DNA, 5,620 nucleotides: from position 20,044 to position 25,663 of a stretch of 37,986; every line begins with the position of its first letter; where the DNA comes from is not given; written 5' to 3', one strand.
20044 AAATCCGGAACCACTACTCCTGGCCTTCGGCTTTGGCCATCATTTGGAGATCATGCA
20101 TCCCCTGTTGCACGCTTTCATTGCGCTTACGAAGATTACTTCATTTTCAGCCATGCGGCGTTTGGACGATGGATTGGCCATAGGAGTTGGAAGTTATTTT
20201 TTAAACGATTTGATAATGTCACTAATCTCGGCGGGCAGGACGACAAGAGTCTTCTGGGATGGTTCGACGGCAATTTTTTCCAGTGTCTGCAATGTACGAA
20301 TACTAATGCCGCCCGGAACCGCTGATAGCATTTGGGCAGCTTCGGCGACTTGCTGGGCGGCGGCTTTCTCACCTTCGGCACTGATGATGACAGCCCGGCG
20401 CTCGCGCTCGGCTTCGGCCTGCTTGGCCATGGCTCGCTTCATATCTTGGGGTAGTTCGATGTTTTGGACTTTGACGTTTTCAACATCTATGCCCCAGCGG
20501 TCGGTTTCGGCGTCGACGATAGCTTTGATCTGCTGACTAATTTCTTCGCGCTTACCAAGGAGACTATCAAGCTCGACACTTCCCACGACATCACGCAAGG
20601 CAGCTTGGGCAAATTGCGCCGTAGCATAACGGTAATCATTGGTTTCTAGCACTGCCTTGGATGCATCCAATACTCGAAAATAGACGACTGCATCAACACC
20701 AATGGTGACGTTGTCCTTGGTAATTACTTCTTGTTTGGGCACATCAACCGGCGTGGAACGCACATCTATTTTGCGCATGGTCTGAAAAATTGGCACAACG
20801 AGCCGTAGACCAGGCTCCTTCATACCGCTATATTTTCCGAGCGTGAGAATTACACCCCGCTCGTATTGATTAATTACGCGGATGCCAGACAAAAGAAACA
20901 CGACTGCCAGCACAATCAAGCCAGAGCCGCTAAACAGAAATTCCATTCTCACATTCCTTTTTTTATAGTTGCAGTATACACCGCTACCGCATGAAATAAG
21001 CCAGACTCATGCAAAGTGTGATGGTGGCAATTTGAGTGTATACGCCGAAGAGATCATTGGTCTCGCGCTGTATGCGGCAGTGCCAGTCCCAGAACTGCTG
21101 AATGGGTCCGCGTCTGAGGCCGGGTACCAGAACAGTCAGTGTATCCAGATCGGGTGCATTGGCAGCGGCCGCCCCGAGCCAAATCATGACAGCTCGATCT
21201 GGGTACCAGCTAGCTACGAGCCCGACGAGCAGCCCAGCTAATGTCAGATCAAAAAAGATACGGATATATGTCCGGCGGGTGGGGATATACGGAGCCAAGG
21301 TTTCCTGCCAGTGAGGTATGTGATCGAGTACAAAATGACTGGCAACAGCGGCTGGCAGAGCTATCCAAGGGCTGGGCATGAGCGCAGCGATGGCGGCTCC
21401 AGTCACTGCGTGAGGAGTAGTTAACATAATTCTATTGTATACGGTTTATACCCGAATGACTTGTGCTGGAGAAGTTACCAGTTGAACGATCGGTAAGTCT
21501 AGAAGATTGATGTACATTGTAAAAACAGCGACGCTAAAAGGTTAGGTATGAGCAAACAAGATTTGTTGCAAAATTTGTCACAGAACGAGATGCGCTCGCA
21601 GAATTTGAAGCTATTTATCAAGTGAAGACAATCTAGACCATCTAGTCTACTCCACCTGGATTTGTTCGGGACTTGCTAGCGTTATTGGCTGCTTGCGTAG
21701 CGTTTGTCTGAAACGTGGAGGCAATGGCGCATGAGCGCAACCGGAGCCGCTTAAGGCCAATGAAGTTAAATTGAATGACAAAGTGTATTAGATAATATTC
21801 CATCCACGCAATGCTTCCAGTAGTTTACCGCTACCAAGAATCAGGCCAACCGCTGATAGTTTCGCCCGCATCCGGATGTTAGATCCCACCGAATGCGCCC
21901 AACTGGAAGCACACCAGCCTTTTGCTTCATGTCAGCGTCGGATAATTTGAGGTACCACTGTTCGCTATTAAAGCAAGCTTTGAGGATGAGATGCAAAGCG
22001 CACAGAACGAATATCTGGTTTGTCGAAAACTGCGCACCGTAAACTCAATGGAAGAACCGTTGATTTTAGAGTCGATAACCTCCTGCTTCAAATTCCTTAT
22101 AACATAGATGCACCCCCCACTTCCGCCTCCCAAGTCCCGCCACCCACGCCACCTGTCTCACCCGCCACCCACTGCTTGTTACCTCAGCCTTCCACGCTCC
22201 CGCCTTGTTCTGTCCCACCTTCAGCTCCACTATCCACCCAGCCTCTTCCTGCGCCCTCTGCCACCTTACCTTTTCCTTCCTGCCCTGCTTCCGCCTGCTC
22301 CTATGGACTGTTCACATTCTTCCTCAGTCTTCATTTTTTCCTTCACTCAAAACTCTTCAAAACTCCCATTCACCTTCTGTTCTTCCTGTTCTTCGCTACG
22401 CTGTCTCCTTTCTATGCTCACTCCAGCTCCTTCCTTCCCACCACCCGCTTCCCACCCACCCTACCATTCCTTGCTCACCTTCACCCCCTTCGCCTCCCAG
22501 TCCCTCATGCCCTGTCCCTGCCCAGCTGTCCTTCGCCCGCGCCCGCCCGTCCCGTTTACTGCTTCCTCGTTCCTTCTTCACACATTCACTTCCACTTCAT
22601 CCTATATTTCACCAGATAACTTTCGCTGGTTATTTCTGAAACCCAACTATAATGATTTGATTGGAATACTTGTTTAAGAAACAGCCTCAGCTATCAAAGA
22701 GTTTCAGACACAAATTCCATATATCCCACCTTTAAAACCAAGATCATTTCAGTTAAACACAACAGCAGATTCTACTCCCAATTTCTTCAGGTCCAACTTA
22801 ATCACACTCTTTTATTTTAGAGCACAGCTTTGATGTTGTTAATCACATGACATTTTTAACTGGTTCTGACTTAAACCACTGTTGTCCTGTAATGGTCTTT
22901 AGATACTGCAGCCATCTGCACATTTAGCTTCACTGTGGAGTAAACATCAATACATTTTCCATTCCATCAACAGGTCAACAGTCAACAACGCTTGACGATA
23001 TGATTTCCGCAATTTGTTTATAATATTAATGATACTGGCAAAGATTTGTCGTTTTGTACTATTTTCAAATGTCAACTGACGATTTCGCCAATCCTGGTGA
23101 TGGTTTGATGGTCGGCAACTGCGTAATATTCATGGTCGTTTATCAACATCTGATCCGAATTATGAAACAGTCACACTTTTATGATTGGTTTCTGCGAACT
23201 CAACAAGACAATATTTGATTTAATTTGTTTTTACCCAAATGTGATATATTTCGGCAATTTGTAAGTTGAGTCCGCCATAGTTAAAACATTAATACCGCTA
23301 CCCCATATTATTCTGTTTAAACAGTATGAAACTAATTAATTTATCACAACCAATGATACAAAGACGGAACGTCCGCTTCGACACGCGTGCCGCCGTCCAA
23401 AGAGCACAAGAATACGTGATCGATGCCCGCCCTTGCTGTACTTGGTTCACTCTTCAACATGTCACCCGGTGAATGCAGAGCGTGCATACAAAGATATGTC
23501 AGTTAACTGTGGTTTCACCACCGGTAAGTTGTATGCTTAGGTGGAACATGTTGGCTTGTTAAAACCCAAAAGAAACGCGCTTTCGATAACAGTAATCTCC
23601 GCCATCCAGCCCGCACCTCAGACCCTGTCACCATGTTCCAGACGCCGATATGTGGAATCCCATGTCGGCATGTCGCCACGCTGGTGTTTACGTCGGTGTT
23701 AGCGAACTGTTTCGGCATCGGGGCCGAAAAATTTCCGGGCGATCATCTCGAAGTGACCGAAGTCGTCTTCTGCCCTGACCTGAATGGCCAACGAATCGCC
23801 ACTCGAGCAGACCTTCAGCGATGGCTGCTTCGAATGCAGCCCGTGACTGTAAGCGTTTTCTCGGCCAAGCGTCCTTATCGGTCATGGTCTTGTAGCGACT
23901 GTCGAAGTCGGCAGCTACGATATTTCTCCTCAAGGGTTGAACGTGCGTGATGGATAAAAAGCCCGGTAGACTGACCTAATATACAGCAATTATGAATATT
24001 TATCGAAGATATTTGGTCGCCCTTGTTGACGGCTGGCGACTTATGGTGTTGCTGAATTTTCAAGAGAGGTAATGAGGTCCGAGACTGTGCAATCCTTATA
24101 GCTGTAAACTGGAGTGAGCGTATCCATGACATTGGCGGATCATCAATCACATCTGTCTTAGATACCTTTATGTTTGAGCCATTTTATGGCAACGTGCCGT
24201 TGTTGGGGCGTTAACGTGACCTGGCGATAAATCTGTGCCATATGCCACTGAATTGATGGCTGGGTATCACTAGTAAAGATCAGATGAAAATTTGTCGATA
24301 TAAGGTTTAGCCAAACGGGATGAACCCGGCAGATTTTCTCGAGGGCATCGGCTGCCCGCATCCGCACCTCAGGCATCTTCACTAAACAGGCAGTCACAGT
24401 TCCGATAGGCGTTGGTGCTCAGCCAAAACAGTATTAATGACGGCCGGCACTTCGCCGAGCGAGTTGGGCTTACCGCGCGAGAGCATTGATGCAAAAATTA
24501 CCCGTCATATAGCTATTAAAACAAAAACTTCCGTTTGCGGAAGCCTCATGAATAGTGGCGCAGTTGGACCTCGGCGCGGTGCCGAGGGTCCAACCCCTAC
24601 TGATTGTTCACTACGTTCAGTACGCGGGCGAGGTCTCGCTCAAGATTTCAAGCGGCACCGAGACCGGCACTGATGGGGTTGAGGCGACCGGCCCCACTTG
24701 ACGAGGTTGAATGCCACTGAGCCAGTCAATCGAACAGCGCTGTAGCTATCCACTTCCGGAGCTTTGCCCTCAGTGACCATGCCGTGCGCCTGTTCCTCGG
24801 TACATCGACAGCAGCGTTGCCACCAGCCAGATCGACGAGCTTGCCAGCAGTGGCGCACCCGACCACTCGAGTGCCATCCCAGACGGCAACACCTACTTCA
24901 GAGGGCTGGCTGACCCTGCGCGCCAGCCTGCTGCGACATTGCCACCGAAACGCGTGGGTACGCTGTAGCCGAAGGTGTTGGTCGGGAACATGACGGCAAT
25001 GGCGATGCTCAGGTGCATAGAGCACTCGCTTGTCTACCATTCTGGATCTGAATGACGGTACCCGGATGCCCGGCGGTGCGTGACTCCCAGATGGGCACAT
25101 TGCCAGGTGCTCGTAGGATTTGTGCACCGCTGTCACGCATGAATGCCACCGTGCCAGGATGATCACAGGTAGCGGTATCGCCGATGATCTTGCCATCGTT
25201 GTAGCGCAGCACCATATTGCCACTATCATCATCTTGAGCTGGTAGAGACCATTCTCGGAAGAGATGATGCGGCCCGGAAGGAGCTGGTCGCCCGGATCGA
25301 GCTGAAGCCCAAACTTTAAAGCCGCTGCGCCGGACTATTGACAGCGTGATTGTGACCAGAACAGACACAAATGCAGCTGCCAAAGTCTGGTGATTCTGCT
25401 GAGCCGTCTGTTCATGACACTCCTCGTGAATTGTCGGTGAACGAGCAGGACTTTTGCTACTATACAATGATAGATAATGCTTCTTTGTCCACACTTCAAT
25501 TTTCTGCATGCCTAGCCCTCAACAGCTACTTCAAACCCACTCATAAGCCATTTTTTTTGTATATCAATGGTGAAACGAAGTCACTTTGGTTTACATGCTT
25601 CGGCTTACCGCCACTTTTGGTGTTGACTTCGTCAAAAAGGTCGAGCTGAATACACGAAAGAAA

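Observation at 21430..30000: ~8.5-kb stretch without a credible intact gene, with sharp edges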

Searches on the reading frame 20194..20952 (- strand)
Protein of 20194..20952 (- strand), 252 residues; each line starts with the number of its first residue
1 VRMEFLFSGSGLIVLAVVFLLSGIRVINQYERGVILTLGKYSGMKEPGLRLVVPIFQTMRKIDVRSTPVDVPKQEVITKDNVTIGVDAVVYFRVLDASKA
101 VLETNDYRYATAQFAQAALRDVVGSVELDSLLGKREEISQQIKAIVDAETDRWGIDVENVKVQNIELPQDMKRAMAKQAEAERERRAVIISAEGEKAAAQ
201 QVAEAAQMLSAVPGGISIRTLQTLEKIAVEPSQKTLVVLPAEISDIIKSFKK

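Call 14: find_encoding_contigs(protein=window:20194-20952:-, flank=10000, max_places=6)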
Protein window:20194-20952:- (252 aa): no gene with exactly this product is on record in the collection.

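Call 15: find_related_loci(query=window:20194-20952:-, collection=genome_contigs, flank=10000)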
Query window:20194-20952:- (252 aa) in genome_contigs; peptide patterns used: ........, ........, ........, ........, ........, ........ (x = any residue, [..] = any of these).
599 stretches matched a pattern (row limit reached: there are more); 451 encode a relative of the query (tblastn E <= 1e-3); the best 80 are kept; 80 distinct loci.
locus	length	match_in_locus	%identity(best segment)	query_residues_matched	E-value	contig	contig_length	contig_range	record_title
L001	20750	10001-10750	86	3-252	6e-141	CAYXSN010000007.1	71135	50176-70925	MAG TPA_asm: uncultured Candidatus Saccharimonadales bacterium isolate SRP133034_co1_262 genome assembly, contig: NODE_1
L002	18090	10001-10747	77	3-250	6e-127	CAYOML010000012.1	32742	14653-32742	MAG TPA_asm: uncultured Candidatus Saccharibacteria bacterium isolate SRP200132_co2_493 genome assembly, contig: NODE_10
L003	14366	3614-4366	76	2-252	8e-127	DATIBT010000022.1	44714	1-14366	MAG TPA_asm: Candidatus Saccharimonadales bacterium isolate SMAG_U16297 k141_2038856, whole genome shotgun sequence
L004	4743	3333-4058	76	12-252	3e-126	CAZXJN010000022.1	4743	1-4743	MAG TPA_asm: uncultured Candidatus Saccharibacteria bacterium isolate SRP144015_co1_17 genome assembly, contig: NODE_733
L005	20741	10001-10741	81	7-251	3e-125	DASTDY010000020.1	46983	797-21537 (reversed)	MAG TPA_asm: Candidatus Saccharimonadales bacterium isolate SMAG_U833 k141_1261372, whole genome shotgun sequence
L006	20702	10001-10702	76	12-245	2e-124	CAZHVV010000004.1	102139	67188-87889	MAG TPA_asm: uncultured Candidatus Saccharibacteria bacterium isolate SRP302447_co4_31 genome assembly, contig: NODE_680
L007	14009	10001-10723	78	12-252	1e-123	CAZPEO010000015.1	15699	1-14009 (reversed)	MAG TPA_asm: uncultured Candidatus Saccharibacteria bacterium isolate SRP285395_co1_375 genome assembly, contig: NODE_59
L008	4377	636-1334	77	20-252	2e-124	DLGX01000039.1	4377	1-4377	MAG TPA_asm: Candidatus Saccharibacteria bacterium UBA7683 UBA7683_contig_32305, whole genome shotgun sequence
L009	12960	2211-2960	78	2-251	2e-122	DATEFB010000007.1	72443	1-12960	MAG TPA_asm: Candidatus Saccharimonadales bacterium isolate SMAG_U8748 k141_1953318, whole genome shotgun sequence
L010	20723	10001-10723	76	12-252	1e-121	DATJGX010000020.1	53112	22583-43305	MAG TPA_asm: Patescibacteria group bacterium isolate SMAG_U15497 k141_13286081, whole genome shotgun sequence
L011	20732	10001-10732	74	2-247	2e-121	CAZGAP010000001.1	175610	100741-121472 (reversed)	MAG TPA_asm: uncultured Candidatus Saccharibacteria bacterium isolate SRP090828_co2_17 genome assembly, contig: NODE_22_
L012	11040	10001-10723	77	12-252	3e-121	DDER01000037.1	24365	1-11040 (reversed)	MAG TPA_asm: Candidatus Saccharibacteria bacterium UBA1949 UBA1949_contig_56937, whole genome shotgun sequence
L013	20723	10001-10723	77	3-246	6e-121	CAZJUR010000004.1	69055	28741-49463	MAG TPA_asm: uncultured Candidatus Saccharibacteria bacterium isolate SRP257259_co1_114 genome assembly, contig: NODE_36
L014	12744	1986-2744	77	1-252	5e-121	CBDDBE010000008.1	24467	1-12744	MAG TPA_asm: uncultured Candidatus Saccharibacteria bacterium isolate SRP200132_co1_492 genome assembly, contig: NODE_35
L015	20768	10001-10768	73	2-252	3e-120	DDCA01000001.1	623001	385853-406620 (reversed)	MAG TPA_asm: Candidatus Saccharibacteria bacterium UBA2018 UBA2018_contig_28, whole genome shotgun sequence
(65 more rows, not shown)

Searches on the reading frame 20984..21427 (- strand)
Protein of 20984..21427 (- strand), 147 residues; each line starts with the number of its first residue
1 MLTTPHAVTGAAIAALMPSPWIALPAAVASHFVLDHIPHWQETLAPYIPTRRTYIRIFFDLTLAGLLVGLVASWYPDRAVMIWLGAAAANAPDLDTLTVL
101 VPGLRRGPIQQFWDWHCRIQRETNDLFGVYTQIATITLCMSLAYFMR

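Call 19: find_encoding_contigs(protein=window:20984-21427:-, flank=10000, max_places=6)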
Protein window:20984-21427:- (147 aa): 11 contigs read that carry it; 6 places shown.
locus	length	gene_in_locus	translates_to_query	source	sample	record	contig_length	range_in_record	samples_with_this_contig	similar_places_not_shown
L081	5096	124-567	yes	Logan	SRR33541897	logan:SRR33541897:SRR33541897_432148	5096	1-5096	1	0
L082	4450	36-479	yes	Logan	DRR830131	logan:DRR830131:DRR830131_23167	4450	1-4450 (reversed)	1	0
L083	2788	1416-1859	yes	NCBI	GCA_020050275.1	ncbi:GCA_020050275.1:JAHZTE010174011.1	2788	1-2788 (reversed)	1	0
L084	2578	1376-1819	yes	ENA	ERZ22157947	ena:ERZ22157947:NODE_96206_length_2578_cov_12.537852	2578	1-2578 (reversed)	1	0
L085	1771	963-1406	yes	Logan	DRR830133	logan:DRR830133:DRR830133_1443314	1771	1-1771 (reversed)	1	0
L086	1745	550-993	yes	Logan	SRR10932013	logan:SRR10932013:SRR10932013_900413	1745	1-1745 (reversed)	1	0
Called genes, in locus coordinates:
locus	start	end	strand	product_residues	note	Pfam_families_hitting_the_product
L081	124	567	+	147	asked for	-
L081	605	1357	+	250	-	PF01145:Band_7, PF13421:Band_7_1 (weak)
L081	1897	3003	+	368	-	-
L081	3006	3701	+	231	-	-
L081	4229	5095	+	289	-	?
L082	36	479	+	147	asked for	-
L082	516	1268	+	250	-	PF01145:Band_7, PF13421:Band_7_1 (weak)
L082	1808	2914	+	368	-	-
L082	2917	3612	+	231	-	-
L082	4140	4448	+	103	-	?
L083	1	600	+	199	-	?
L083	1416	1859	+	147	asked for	-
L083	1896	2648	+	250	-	PF01145:Band_7, PF13421:Band_7_1 (weak)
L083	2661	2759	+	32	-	-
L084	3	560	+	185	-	?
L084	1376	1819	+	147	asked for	-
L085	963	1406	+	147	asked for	-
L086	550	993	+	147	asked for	-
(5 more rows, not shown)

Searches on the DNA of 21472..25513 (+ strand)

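Call 36: search_dna_similar(query=window:21472-25513:+, collection=phages, mode=distant, max_rows=10)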
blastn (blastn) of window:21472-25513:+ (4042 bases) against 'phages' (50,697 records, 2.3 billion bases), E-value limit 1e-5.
No match.

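Call 60: search_dna_similar(query=window:21472-23700:+, collection=plasmids, mode=distant, max_rows=5)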
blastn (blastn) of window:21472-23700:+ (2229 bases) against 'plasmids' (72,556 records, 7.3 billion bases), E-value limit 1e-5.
No match.

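Call 61: search_dna_similar(query=window:21472-23700:+, collection=ecoli_genomes, mode=distant, max_rows=5)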
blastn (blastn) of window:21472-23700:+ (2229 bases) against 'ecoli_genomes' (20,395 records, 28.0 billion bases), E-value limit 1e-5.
No match.
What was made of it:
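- On Chimeric contig or foreign DNA: No phage, plasmid or E. coli match (calls 36, 60, 61).
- There is no match in phages (including lambda, checked as a possible control-DNA source), plasmids or E. coli (calls 36, 60, 61).
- Tried and rejected: Lambda, phage, plasmid or E. coli contamination of 21472-25513 and 21472-23700: no match (calls 36, 60, 61).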
